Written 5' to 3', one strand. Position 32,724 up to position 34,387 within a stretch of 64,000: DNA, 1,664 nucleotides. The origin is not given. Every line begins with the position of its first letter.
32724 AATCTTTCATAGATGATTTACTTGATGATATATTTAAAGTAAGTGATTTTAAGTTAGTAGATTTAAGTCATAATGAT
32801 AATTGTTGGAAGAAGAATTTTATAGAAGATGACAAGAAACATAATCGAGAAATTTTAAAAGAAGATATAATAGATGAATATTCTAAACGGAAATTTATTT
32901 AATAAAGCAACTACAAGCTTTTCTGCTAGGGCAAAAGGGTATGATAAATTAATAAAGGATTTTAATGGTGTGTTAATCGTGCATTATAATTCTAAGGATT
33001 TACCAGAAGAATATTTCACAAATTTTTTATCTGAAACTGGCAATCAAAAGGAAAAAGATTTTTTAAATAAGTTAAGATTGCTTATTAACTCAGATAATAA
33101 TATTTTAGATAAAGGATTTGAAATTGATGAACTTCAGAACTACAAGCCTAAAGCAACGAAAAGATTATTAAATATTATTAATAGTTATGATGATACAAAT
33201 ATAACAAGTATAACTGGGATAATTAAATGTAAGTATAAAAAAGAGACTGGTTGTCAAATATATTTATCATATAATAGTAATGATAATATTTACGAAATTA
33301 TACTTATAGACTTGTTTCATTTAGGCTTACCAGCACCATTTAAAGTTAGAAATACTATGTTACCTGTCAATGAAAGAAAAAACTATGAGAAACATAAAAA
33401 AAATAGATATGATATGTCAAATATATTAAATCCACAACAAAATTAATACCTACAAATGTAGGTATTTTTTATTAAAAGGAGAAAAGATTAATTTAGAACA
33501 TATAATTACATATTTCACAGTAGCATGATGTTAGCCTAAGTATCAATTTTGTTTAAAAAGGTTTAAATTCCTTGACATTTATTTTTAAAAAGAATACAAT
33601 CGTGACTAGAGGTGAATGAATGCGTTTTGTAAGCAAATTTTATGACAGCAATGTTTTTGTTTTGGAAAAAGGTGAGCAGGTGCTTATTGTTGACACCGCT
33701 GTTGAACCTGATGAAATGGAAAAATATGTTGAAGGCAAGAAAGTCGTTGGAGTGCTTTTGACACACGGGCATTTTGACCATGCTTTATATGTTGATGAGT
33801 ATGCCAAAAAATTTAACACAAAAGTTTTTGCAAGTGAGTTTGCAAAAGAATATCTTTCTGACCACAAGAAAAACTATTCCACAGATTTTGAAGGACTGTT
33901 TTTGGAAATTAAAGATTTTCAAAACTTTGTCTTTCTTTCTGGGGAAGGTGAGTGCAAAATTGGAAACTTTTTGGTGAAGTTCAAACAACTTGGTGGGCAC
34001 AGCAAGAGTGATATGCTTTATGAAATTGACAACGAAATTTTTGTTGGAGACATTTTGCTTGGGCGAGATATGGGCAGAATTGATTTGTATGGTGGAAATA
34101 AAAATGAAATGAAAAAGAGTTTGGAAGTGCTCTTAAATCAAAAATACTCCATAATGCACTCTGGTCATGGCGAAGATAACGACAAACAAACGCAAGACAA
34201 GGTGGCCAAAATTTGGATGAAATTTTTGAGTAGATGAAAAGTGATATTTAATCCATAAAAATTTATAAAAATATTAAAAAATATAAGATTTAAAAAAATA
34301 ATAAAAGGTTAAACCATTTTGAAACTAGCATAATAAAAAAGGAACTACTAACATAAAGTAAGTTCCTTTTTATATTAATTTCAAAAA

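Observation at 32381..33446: Panacea (DUF4065) antitoxin-like gene overlapping an unrecognisable 190-aa partner: candidate new PanAT-type toxin-antitoxin/defence pair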

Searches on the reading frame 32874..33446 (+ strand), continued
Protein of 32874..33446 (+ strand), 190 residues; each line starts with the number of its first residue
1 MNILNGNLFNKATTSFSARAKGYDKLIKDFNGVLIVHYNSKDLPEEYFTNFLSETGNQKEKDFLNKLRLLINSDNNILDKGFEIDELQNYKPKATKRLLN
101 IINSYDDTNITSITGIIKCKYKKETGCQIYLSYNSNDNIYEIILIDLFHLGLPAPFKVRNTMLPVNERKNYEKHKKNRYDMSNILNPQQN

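Call 87: search_protein_families(library=pfam, proteins=[L025:7586-8695:-, L030:7531-8673:-, L035:6092-7300:-, L016:4075-5259:-, L017:7320-9044:+, L018:5069-5749:+, L025:6690-7034:-, L030:6566-6913:-, L021:4299-5021:-, L016:6812-7234:-], max_evalue=0.001)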
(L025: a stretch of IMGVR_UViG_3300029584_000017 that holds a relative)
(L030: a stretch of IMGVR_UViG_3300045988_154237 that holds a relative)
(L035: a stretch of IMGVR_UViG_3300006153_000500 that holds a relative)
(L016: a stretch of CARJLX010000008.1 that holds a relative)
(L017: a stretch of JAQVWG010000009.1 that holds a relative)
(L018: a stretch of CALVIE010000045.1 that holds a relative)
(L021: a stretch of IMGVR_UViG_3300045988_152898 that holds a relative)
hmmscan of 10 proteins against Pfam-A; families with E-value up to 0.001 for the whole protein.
L025:7586-8695:- (370 aa): 3 families
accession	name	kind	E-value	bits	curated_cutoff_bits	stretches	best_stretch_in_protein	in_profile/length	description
PF00589.27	Phage_integrase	-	3.8e-26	92.3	27.1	1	167-355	4-170/172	Phage integrase family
PF14659.12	Phage_int_SAM_3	-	1.5e-09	38.4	22.6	1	60-116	1-57/58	Phage integrase, N-terminal SAM-like domain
PF22022.2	Phage_int_M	-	1.8e-05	25.4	27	1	63-150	3-90/96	Phage integrase central domain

L030:7531-8673:- (381 aa): 2 families
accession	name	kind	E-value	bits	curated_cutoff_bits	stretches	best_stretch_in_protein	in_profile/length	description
PF00589.27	Phage_integrase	-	7.7e-31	107.6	27.1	1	190-364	5-168/172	Phage integrase family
PF14659.12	Phage_int_SAM_3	-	8.1e-07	29.6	22.6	1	80-131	8-57/58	Phage integrase, N-terminal SAM-like domain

L035:6092-7300:- (403 aa): 1 family
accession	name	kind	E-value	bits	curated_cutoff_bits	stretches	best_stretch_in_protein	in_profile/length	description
PF00589.27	Phage_integrase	-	5.4e-26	91.8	27.1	1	193-383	7-168/172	Phage integrase family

L016:4075-5259:- (395 aa): 10 families
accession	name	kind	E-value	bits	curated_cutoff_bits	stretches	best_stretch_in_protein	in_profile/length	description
PF00665.32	rve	-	3.2e-25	88.8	32.6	1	226-324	2-102/102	Integrase core domain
PF13683.12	rve_3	-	2.5e-17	62.8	26.5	1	313-378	2-67/67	Integrase core domain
PF13333.12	rve_2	-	6.5e-09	36.2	22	1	331-381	1-51/56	Integrase core domain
PF01527.26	HTH_Tnp_1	-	2.2e-08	34.7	24.1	1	12-78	8-74/75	Transposase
PF13384.12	HTH_23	-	1.6e-06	28.2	24.6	1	13-50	4-41/50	Homeodomain-like domain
PF13276.12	HTH_21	-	1.4e-05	25.6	28.1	1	146-200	4-58/60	HTH-like domain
PF13518.12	HTH_28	-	0.00015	22.2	25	1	16-50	2-36/52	Helix-turn-helix domain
PF13022.12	HTH_Tnp_1_2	-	0.00028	21.4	27.9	1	13-78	14-79/122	Helix-turn-helix of insertion element transposase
PF13551.12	HTH_29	-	0.00038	20.9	28.1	0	23-50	8-36/64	Winged helix-turn helix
PF05225.22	HTH_psq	-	0.00079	19.5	20.4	0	19-48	8-38/45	helix-turn-helix, Psq domain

L017:7320-9044:+ (575 aa): 2 families
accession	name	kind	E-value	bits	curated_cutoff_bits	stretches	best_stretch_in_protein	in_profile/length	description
PF22679.2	T1R_D3-like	-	3.5e-48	164.4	27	1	111-266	2-157/158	Type I restriction enzyme subunit R domain 3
PF12008.13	EcoR124_C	-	1.1e-31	110.8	23.1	1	293-566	4-260/260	Type I restriction and modification enzyme - subunit R C terminal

L018:5069-5749:+ (227 aa): 1 family
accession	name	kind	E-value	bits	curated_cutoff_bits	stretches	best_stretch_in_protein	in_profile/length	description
PF03167.25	UDG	-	1.6e-11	44.9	24.3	1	73-213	7-129/141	Uracil DNA glycosylase superfamily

L025:6690-7034:- (115 aa): 5 families
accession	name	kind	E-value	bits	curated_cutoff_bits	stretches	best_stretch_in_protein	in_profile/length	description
PF01381.28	HTH_3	-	3.5e-14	53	23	1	14-68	1-54/55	Helix-turn-helix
PF12844.13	HTH_19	-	8.2e-14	51.7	30.2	1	13-70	3-59/64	Helix-turn-helix domain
PF13443.12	HTH_26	-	4.3e-11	43.3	22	1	13-70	1-58/63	Cro/C1-type HTH DNA-binding domain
PF09388.15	SpoOE-like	-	3.4e-09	37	23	1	75-109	4-38/42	Spo0E like sporulation regulatory protein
PF13413.12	HTH_25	-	4.5e-05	23.6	24.6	1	15-45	3-33/62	Helix-turn-helix domain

L030:6566-6913:- (116 aa): 5 families
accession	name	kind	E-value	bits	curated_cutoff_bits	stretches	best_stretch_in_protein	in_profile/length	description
PF13443.12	HTH_26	-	2.5e-12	47.3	22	1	18-75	5-62/63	Cro/C1-type HTH DNA-binding domain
PF01381.28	HTH_3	-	2.5e-12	47.1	23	1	15-70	1-55/55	Helix-turn-helix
PF12844.13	HTH_19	-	1.8e-09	37.8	30.2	1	15-71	4-59/64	Helix-turn-helix domain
PF09388.15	SpoOE-like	-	2.6e-07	31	23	1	78-110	6-38/42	Spo0E like sporulation regulatory protein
PF13413.12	HTH_25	-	0.00016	21.8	24.6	1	18-47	5-34/62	Helix-turn-helix domain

L021:4299-5021:- (241 aa): 0 families

L016:6812-7234:- (141 aa): 0 families

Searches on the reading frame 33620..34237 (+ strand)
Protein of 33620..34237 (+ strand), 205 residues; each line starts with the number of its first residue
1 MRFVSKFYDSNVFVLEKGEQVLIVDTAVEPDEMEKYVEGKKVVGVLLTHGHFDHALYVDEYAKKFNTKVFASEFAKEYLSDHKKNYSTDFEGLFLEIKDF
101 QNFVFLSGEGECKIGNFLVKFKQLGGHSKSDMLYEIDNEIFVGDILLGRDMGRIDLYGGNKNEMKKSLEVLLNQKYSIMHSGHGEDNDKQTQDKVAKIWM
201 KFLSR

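Call 3: search_protein_families(library=pfam, proteins=[window:33620-34237:+], max_evalue=1)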
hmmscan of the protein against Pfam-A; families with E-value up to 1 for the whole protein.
window:33620-34237:+ (205 aa): 5 families
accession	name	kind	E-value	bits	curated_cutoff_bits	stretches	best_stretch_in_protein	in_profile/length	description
PF00753.33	Lactamase_B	-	3.3e-21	76.6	22.7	1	9-183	5-196/196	Metallo-beta-lactamase superfamily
PF12706.13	Lactamase_B_2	-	0.00072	19.6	27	1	38-84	27-75/200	Beta-lactamase superfamily domain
PF23023.1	Anti-Pycsar_Apyc1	-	0.00086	19.3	50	1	3-68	14-80/250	Anti-Pycsar protein Apyc1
PF13483.12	Lactamase_B_3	-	0.0055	17.1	24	1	7-119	4-75/160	Beta-lactamase superfamily domain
PF22766.2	ZW10_C2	-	0.045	14.3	27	1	155-202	50-97/152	ZW10 C-terminal helical domain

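Call 72: find_encoding_contigs(protein=window:33620-34237:+, flank=10000, max_places=8)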
Protein window:33620-34237:+ (205 aa): 3 contigs read that carry it; 3 places shown.
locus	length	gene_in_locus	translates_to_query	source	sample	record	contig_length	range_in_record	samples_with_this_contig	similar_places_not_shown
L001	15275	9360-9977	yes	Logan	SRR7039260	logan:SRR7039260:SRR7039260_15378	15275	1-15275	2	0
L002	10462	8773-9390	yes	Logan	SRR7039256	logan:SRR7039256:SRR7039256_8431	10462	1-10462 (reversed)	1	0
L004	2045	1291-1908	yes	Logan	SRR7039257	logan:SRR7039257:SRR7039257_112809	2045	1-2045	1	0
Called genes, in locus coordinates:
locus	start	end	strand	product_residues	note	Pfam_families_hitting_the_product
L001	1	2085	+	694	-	?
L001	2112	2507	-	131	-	-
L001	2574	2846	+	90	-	-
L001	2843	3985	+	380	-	PF00082:Peptidase_S8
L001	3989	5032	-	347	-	PF03033:Glyco_transf_28, PF13528:Glyco_trans_1_3, PF04101:Glyco_tran_28_C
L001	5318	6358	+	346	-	PF23459:S1_RRP5 (faint), PF00575:S1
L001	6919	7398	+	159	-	PF20934:phi29_gp9_C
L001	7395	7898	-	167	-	-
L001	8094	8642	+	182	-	PF13274:SocA_Panacea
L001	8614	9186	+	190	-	-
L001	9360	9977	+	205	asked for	PF00753:Lactamase_B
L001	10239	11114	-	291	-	PF01695:IstB_IS21, PF00308:Bac_DnaA, PF13191:AAA_16 (weak), PF20720:nSTAND3 (weak), PF00004:AAA (faint), PF00910:RNA_helicase (weak)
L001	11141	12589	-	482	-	PF07261:DnaB_2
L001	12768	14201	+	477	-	PF01433:Peptidase_M1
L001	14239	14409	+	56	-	-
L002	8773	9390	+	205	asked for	PF00753:Lactamase_B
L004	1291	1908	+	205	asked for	PF00753:Lactamase_B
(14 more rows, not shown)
